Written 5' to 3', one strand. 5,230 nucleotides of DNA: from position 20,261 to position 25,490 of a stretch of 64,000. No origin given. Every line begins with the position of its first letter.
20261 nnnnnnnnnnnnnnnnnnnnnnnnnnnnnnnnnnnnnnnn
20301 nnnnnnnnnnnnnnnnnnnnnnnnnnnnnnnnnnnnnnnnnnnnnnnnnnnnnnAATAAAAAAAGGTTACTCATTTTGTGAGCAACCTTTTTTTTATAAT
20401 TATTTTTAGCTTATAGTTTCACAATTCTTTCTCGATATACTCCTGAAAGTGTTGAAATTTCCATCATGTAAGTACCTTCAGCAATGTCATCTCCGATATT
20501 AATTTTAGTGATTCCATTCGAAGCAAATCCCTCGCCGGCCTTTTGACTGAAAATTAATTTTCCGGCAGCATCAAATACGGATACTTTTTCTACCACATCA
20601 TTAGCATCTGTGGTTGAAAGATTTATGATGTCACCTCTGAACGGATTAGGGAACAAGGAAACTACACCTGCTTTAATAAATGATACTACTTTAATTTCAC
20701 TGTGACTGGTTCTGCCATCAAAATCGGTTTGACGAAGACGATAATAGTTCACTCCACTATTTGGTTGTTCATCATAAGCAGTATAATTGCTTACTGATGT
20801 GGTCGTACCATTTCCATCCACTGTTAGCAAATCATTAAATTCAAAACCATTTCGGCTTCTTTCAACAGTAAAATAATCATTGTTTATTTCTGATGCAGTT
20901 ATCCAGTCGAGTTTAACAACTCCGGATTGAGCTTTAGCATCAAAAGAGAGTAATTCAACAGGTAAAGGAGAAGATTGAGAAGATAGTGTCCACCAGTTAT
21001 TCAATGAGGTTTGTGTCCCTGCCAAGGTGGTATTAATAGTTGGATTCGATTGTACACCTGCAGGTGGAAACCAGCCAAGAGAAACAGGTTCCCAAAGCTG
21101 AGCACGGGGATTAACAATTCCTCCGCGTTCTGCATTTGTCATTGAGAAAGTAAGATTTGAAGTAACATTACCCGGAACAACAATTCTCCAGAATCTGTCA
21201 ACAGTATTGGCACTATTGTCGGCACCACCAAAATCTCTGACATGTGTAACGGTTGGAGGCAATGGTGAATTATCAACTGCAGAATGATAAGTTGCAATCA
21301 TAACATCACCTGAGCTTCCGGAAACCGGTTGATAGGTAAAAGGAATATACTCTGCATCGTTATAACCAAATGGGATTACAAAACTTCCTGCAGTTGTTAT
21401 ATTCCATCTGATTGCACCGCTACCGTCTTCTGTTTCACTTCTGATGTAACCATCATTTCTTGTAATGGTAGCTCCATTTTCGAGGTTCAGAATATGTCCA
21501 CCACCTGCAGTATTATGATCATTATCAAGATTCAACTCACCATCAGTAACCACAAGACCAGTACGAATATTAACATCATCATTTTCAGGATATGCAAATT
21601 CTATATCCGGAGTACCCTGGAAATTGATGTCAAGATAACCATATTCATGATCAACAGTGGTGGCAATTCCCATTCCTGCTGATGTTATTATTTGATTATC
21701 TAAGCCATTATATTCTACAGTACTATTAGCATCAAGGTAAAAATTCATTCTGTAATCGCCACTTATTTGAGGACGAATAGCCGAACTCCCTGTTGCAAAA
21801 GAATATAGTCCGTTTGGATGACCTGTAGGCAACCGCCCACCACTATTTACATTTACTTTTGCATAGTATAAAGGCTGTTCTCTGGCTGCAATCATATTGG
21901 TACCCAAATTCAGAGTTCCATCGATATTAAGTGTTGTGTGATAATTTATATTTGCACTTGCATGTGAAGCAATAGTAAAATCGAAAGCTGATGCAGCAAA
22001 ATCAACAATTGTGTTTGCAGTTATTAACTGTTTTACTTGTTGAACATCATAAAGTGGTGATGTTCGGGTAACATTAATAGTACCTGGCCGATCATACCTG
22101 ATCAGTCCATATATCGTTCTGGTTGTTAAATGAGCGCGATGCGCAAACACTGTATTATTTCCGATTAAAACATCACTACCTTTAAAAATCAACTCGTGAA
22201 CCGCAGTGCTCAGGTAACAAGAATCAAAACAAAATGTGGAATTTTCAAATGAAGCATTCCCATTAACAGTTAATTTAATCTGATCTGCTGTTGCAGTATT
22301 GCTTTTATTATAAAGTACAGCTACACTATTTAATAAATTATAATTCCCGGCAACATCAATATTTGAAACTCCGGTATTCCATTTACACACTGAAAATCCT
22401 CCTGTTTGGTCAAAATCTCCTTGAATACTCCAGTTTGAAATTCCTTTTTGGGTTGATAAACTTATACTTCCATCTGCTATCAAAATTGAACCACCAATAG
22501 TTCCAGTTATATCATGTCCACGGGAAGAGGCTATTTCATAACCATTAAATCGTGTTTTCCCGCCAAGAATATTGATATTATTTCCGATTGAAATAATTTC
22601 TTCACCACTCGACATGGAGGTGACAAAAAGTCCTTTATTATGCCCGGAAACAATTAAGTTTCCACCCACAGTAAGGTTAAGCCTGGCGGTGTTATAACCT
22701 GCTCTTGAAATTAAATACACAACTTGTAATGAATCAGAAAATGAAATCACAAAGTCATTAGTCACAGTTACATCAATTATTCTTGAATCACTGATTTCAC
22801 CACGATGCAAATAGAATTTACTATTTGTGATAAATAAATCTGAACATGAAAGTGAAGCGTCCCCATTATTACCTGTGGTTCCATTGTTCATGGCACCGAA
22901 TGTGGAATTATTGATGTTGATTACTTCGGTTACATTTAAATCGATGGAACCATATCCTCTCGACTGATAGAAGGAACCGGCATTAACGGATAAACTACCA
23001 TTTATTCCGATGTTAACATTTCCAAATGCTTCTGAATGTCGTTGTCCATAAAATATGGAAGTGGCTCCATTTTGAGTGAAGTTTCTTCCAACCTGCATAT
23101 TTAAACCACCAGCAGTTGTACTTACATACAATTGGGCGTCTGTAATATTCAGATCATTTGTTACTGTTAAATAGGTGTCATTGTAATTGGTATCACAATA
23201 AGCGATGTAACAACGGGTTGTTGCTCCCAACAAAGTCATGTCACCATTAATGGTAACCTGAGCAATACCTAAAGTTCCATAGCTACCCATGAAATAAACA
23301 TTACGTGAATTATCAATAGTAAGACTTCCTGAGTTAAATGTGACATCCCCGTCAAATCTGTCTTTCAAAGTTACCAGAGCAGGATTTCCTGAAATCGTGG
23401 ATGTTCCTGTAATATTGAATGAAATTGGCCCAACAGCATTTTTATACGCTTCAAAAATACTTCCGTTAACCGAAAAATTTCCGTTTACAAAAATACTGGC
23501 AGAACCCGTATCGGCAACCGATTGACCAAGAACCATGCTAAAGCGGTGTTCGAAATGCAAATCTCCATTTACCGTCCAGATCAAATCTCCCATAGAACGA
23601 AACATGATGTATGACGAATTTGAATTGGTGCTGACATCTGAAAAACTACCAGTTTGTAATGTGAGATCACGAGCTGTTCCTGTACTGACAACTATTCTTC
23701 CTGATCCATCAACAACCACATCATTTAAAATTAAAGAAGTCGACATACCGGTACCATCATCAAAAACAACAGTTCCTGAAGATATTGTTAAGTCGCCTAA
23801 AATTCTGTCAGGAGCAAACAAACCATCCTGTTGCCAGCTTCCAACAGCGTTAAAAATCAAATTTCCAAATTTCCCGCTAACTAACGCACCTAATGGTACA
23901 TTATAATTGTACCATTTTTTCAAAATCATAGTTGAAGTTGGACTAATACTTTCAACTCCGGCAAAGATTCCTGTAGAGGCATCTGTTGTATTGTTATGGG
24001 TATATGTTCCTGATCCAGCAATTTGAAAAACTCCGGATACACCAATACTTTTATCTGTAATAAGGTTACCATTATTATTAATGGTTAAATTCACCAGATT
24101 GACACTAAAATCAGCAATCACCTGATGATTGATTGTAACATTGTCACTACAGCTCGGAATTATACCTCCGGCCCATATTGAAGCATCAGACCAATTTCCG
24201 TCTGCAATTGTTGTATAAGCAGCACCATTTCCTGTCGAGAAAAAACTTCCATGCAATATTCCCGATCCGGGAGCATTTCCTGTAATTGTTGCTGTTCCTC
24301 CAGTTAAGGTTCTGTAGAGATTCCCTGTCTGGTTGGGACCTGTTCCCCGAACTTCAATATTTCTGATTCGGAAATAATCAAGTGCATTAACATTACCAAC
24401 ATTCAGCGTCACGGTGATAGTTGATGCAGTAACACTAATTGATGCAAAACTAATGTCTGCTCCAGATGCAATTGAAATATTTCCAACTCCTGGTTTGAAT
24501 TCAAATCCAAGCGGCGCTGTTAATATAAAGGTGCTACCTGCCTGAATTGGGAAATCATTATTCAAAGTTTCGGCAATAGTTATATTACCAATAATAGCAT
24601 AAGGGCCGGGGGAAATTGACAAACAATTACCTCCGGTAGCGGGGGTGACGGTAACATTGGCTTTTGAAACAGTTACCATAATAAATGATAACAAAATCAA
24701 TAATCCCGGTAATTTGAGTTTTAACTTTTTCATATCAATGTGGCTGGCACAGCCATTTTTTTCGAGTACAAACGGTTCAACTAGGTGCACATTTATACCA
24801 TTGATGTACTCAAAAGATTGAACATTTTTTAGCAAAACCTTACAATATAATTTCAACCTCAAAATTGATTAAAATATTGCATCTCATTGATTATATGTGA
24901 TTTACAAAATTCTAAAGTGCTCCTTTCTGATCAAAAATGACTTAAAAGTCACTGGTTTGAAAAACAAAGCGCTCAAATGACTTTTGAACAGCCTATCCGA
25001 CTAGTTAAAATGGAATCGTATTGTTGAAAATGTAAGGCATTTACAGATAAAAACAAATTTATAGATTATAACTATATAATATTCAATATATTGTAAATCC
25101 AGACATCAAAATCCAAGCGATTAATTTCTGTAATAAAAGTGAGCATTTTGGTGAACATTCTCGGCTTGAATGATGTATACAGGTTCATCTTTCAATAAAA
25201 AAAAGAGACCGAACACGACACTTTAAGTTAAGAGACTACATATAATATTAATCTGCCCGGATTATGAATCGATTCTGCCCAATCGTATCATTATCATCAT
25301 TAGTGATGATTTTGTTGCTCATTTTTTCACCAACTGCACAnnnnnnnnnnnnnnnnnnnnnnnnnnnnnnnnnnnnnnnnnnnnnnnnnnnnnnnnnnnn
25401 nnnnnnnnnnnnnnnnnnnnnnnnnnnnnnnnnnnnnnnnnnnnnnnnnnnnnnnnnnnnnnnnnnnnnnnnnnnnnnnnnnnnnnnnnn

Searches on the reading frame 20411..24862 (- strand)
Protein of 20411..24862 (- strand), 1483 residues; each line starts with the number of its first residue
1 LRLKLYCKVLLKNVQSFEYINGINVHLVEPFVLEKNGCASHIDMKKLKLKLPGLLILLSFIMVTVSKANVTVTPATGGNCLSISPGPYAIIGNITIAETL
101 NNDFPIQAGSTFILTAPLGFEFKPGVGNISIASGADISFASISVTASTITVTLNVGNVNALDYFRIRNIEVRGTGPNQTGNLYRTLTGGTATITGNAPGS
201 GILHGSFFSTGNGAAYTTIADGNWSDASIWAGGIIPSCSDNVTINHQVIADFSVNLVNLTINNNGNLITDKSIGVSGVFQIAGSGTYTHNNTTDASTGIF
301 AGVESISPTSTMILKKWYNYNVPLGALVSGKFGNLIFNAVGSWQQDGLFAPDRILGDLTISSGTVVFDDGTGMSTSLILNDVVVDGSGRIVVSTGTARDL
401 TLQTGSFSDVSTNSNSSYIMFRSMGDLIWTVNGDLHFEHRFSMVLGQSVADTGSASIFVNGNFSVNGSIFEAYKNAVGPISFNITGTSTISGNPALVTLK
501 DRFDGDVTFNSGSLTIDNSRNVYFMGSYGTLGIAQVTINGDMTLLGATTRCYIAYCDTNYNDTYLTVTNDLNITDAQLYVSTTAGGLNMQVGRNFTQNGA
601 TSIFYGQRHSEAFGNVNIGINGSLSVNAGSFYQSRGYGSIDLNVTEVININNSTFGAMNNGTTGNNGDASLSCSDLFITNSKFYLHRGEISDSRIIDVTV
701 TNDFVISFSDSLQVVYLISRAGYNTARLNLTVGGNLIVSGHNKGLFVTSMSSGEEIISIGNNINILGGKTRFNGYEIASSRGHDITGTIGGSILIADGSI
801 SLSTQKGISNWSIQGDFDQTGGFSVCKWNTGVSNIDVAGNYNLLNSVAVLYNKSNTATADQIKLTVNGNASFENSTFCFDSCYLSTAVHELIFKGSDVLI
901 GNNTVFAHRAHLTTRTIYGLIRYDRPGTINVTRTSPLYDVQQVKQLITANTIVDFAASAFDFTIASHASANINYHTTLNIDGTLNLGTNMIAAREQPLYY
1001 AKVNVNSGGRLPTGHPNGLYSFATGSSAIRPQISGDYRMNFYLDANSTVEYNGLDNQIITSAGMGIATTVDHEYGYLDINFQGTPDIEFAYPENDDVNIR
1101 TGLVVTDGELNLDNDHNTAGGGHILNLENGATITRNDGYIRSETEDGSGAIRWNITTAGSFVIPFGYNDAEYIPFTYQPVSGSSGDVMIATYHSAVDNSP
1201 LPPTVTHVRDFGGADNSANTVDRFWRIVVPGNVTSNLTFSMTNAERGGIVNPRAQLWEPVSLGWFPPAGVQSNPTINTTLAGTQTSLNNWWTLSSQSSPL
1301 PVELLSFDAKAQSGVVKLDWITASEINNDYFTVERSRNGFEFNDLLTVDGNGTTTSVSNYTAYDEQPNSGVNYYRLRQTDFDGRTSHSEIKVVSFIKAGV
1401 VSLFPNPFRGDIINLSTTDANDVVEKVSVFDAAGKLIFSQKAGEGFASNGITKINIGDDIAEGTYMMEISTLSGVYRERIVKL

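Call 7: search_protein_families(library=pfam, proteins=[window:20411-24862:-])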
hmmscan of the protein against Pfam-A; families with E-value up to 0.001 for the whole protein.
window:20411-24862:- (1483 aa): 1 family
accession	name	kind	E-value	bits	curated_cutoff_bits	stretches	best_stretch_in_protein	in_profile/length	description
PF18962.6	Por_Secre_tail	-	3.6e-06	27.6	27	1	1403-1476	1-69/75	Secretion system C-terminal sorting domain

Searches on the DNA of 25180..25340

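Call 47: search_rna_families(source=window, start=25180, end=25340, threshold=evalue, max_evalue=10)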
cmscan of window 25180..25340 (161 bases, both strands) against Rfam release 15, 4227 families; matches with E-value up to 10: 7.
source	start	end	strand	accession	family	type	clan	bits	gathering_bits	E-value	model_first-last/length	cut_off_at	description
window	25255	25271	+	RF01107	SBRMV1_UPD-PKf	Cis-reg;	-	14.6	39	2.5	1-27/27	no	Pseudoknot of upstream pseudoknot domain (UPD) of the 3'UTR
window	25278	25307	-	RF00089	SNORD31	Gene; snRNA; snoRNA; CD-box;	CL00053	14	40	1.2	1-69/69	no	Small nucleolar RNA SNORD31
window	25192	25273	+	RF01288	snoR31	Gene; snRNA; snoRNA; CD-box;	-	14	44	9.4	1-93/93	no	Small nucleolar RNA snoR31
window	25264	25301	-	RF01140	sR20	Gene; snRNA; snoRNA; CD-box;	-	13.9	44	1.2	1-56/56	no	Small nucleolar RNA sR20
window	25275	25305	-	RF01226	snoZ5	Gene; snRNA; snoRNA; CD-box;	CL00045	13.1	60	7.7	1-113/113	no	Small nucleolar RNA Z5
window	25284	25319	+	RF00624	P9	Gene;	-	9.8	43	9.2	1-74/74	no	Pseudomonas sRNA P9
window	25284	25302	-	RF01905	HOTAIR_2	Gene; lncRNA;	-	9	60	6.4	51-69/69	no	HOTAIR conserved region 2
